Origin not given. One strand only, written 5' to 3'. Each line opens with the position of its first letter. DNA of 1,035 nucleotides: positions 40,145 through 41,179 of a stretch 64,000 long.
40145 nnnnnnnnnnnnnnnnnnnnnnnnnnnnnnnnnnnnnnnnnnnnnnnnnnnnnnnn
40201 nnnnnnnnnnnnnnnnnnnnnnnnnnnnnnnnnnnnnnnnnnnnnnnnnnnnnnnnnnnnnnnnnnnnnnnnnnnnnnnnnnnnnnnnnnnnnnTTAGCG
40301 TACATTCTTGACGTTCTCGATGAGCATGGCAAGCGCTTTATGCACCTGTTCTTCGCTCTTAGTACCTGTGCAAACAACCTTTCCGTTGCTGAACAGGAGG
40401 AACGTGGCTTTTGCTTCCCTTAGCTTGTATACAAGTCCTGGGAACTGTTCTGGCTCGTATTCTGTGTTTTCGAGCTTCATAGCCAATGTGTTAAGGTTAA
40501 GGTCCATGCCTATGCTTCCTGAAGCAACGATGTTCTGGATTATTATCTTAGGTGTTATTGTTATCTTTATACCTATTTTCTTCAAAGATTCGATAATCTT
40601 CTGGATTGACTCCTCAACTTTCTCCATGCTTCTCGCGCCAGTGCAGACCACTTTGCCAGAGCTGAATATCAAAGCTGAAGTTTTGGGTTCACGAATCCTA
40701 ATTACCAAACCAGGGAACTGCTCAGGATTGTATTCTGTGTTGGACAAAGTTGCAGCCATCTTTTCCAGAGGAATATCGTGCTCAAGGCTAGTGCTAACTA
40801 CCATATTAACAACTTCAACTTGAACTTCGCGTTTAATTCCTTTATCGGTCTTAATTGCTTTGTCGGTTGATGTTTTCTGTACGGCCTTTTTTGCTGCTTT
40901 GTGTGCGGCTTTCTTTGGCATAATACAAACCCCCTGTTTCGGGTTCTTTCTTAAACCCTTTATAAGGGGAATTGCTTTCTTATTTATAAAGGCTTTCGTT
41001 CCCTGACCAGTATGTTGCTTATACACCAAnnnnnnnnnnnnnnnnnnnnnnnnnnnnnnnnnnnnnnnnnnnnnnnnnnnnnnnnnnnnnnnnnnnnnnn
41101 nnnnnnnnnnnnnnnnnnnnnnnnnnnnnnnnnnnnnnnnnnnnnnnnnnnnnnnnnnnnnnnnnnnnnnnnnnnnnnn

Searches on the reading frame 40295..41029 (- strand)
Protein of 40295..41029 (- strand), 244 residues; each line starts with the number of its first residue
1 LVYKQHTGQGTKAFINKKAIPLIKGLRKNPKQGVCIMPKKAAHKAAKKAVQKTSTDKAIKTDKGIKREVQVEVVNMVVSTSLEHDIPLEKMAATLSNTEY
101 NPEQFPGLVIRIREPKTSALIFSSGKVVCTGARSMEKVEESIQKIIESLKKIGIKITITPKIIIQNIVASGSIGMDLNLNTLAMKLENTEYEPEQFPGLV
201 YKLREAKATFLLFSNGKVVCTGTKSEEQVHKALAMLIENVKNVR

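Call 19: search_protein_families(library=pfam, proteins=[window:40295-41029:-])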
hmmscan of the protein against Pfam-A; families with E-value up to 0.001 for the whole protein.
window:40295-41029:- (244 aa): 2 families
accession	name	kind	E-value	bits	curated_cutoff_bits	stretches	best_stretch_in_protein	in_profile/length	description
PF00352.27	TBP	-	5.1e-62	206.1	22.9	2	162-242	2-84/85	Transcription factor TFIID (or TATA-binding protein, TBP)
PF11858.14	DUF3378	-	1.3e-06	28.9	27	0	88-135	11-57/76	Domain of unknown function (DUF3378)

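Call 33: find_homologous_proteins(query=window:40298-40921:-, max_evalue=1e-30)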
Query window:40298-40921:- (208 aa): 7908 proteins with E <= 1e-30 among 8000 candidates; the best 120 are listed.
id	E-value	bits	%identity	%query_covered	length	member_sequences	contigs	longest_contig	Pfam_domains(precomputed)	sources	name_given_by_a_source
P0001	6.1e-130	448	78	82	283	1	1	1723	PF00352.28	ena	-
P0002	6.8e-125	431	100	100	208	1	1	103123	PF00352.28,PF11858.15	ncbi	ncbi:MAG: TATA-box-binding protein [Candidatus Woesearchaeota archaeon]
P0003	4.1e-100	351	87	96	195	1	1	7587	PF00352.28,PF11858.15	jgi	jgi:transcription initiation factor TFIID TATA-box-binding protein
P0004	2.8e-94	332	85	91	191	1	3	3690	PF00352.28,PF11858.15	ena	-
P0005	3.0e-94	332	88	83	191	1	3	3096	PF00352.28,PF11858.15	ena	-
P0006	6.1e-94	331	88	83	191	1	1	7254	PF00352.28,PF11858.15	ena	-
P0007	1.0e-93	330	88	83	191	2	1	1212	PF00352.28,PF11858.15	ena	-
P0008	1.2e-93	330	84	91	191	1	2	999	PF00352.28,PF11858.15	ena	-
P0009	1.3e-93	330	84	90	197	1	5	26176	PF00352.28,PF11858.15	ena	-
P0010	1.9e-93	329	79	95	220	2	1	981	PF28120.1,PF00352.28,PF11858.15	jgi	jgi:transcription initiation factor TFIID TATA-box-binding protein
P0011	2.0e-93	329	88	84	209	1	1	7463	PF00352.28,PF11858.15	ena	-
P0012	2.9e-93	328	87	84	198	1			PF28120.1,PF00352.28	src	-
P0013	3.1e-93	328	86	84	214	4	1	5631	PF00352.28,PF11858.15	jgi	jgi:transcription initiation factor TFIID TATA-box-binding protein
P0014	5.1e-93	328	82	90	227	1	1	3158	PF28120.1,PF00352.28,PF11858.15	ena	-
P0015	5.3e-93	328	87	87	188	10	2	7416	PF00352.28,PF11858.15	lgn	-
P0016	6.2e-93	327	89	84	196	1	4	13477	PF00352.28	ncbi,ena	-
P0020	1.1e-92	327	88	85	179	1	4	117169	PF00352.28,PF11858.15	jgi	jgi:transcription initiation factor TFIID TATA-box-binding protein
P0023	1.5e-92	326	87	84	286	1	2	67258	PF00352.28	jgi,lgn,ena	-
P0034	2.9e-92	325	87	84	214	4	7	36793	PF00352.28,PF11858.15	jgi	jgi:transcription initiation factor TFIID TATA-box-binding protein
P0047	7.7e-92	324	86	84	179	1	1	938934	PF00352.28,PF11858.15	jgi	jgi:transcription initiation factor TFIID TATA-box-binding protein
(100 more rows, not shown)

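Call 34: find_encoding_contigs(protein=P0003, flank=3500, max_places=1)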
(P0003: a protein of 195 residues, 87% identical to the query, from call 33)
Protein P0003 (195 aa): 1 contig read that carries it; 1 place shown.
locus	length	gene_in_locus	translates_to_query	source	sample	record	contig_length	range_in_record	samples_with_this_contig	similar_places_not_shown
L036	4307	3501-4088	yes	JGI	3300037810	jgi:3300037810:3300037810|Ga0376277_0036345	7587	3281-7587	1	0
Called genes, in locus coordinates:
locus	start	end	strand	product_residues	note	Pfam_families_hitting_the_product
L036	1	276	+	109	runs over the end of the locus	-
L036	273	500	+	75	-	-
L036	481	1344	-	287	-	PF01171:ATP_bind_3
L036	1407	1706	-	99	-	-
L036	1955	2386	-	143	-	-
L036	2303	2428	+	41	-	-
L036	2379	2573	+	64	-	PF21965:SAMP2 (weak), PF02597:ThiS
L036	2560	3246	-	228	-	-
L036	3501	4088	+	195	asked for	PF00352:TBP, PF11858:DUF3378 (faint), PF00352:TBP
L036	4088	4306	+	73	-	?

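Call 35: find_encoding_contigs(protein=P0009, flank=3500, max_places=1)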
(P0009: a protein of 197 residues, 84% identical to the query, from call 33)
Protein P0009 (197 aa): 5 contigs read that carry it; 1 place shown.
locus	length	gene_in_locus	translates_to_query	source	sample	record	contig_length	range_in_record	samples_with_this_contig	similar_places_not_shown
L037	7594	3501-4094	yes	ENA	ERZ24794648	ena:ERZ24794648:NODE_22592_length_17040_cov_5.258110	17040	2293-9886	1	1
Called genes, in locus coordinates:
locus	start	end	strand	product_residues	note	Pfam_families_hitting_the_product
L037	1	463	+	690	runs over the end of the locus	-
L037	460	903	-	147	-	PF00571:CBS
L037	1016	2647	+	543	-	PF01896:DNA_primase_S (faint)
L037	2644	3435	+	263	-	PF01256:Carb_kinase, PF08543:Phos_pyr_kin (faint)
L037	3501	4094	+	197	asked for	PF00352:TBP, PF11858:DUF3378 (faint), PF00352:TBP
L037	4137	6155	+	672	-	PF14551:MCM_N, PF17207:MCM_OB, PF00493:MCM, PF07728:AAA_5 (weak), PF01078:Mg_chelatase (weak), PF17855:MCM_lid, PF21120: (faint)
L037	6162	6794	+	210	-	PF16100:RMI2, PF01336:tRNA_anti-codon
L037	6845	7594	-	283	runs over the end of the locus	PF01944:SpoIIM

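Call 36: find_encoding_contigs(protein=P0020, flank=3500, max_places=1)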
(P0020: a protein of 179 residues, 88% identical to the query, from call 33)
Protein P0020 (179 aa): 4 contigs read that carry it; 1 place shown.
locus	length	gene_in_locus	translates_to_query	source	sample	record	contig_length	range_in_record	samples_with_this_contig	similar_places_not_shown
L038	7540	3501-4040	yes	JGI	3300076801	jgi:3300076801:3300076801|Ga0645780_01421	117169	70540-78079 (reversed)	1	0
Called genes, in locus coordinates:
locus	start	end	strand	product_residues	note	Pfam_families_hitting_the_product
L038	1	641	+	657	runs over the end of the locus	-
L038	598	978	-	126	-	-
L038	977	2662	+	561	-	PF01896:DNA_primase_S (faint)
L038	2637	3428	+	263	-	PF01256:Carb_kinase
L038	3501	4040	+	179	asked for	PF00352:TBP, PF11858:DUF3378 (faint), PF00352:TBP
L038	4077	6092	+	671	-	PF14551:MCM_N (weak), PF17207:MCM_OB, PF00493:MCM, PF07728:AAA_5 (weak), PF01078:Mg_chelatase (weak), PF17855:MCM_lid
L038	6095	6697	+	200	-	PF01336:tRNA_anti-codon (weak)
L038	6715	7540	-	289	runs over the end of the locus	PF01944:SpoIIM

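Call 37: find_encoding_contigs(protein=P0047, flank=3500, max_places=1)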
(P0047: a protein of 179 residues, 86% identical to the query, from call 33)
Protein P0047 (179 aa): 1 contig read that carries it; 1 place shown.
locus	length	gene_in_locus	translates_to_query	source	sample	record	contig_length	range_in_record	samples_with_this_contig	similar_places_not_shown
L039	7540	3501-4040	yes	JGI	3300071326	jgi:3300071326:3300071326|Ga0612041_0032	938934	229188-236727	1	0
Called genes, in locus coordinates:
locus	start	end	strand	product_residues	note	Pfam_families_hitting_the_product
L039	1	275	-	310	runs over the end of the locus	PF01171:ATP_bind_3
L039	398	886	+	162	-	PF02664:LuxS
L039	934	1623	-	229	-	-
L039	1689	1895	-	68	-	PF02597:ThiS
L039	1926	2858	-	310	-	PF22025:ThiI_fer, PF02926:THUMP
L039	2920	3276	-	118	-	PF04193:PQ-loop (weak)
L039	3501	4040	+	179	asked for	PF00352:TBP, PF11858:DUF3378 (faint), PF00352:TBP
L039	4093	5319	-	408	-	PF05977:MFS_3 (weak), PF07690:MFS_1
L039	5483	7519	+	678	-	PF14551:MCM_N, PF17207:MCM_OB, PF00493:MCM, PF07728:AAA_5 (weak), PF01078:Mg_chelatase (weak), PF17855:MCM_lid, PF21120: (weak)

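Call 39: find_encoding_contigs(protein=P0002, flank=10000, max_places=2)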
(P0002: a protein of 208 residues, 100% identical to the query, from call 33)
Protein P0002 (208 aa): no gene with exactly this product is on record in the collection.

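Call 61: find_encoding_contigs(protein=P0016, flank=2500, max_places=1)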
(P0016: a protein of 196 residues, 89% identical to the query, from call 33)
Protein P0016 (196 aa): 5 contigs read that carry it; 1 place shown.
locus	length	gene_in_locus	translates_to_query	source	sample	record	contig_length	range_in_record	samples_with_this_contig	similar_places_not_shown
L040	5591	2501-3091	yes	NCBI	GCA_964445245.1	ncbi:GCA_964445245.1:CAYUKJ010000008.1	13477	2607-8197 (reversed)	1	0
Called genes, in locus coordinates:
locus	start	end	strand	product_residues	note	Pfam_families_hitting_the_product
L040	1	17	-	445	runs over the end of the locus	-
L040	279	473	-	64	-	PF21965:SAMP2 (weak), PF02597:ThiS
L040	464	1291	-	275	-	PF22025:ThiI_fer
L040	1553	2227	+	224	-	PF01148:CTP_transf_1 (weak)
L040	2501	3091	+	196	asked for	PF00352:TBP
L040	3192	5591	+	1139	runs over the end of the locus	PF17207:MCM_OB, PF00493:MCM, PF14890:Intein_splicing, PF14528:LAGLIDADG_3, PF00493:MCM, PF01078:Mg_chelatase (weak), PF17855:MCM_lid, PF21120: (weak)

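Call 62: find_encoding_contigs(protein=P0023, flank=2500, max_places=1)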
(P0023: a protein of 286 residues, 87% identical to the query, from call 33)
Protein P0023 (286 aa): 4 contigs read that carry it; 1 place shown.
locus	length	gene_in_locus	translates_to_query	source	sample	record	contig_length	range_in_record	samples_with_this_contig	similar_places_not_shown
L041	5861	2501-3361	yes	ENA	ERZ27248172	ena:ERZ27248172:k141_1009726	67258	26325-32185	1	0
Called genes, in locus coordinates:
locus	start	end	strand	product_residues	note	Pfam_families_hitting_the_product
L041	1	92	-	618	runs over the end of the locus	-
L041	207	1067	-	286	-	PF01875:Memo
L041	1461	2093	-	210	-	-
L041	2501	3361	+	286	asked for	PF00352:TBP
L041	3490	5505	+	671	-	PF14551:MCM_N (weak), PF17207:MCM_OB, PF00493:MCM, PF07728:AAA_5 (weak), PF01078:Mg_chelatase (weak), PF17855:MCM_lid, PF21120: (weak)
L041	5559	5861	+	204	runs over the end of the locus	-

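Call 63: find_encoding_contigs(protein=P0034, flank=2500, max_places=1)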
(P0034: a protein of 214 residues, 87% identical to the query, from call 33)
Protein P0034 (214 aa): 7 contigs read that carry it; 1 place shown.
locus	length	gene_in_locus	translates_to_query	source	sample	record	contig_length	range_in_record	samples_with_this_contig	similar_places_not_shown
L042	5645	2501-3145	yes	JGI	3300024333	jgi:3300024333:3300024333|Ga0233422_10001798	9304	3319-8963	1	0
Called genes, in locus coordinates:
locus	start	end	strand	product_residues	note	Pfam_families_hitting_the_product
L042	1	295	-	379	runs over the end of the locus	PF00155:Aminotran_1_2, PF00266:Aminotran_5, PF01212:Beta_elim_lyase, PF01041:DegT_DnrJ_EryC1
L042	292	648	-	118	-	PF01381:HTH_3 (weak)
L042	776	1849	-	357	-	-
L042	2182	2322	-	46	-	-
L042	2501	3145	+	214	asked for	PF00352:TBP, PF11858:DUF3378 (faint), PF00352:TBP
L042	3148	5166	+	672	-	PF14551:MCM_N, PF17207:MCM_OB, PF00493:MCM, PF07728:AAA_5 (weak), PF01078:Mg_chelatase (weak), PF17855:MCM_lid, PF21120:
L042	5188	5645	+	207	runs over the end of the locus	PF01336:tRNA_anti-codon (faint)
